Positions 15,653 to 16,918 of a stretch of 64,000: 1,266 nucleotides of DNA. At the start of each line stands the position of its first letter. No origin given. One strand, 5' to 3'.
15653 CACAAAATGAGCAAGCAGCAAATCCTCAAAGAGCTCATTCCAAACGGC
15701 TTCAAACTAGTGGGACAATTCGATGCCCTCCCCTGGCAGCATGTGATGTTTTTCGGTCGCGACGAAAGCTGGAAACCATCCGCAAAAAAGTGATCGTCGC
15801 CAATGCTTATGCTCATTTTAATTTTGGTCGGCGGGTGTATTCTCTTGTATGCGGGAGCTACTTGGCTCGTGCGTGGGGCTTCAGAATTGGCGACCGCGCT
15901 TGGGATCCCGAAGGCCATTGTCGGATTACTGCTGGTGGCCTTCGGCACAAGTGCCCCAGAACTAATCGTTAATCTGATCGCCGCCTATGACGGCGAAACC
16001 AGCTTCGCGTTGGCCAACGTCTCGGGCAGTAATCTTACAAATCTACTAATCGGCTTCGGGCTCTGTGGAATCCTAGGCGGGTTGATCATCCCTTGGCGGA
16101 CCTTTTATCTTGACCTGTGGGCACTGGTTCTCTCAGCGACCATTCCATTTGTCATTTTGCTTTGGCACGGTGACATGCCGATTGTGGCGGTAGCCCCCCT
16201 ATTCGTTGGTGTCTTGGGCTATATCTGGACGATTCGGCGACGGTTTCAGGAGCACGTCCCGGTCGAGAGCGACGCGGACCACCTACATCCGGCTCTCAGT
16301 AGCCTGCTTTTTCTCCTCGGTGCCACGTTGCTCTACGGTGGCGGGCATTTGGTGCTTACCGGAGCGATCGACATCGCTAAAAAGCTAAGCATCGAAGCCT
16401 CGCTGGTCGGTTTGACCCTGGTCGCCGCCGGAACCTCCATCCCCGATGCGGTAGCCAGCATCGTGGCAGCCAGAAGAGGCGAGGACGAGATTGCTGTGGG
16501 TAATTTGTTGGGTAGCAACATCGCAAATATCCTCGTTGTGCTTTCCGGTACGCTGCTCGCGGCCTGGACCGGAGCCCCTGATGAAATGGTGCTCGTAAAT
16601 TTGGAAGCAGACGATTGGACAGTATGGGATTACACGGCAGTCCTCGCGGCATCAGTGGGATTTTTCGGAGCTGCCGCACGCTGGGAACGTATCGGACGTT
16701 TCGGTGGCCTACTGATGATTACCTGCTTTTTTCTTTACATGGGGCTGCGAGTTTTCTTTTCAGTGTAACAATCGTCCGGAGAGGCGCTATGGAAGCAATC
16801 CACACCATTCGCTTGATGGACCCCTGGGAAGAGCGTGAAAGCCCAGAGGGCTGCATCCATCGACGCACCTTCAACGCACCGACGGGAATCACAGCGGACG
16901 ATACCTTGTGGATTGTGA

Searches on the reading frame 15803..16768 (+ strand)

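Call 47: search_protein_families(library=pfam, proteins=[window:15803-16768:+], max_evalue=0.00001)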
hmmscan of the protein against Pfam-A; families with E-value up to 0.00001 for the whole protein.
window:15803-16768:+ (321 aa): 1 family
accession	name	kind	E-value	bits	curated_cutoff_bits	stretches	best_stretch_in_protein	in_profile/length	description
PF01699.29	Na_Ca_ex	-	1.5e-50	171.5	24.9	2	4-121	2-119/151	Sodium/calcium exchanger protein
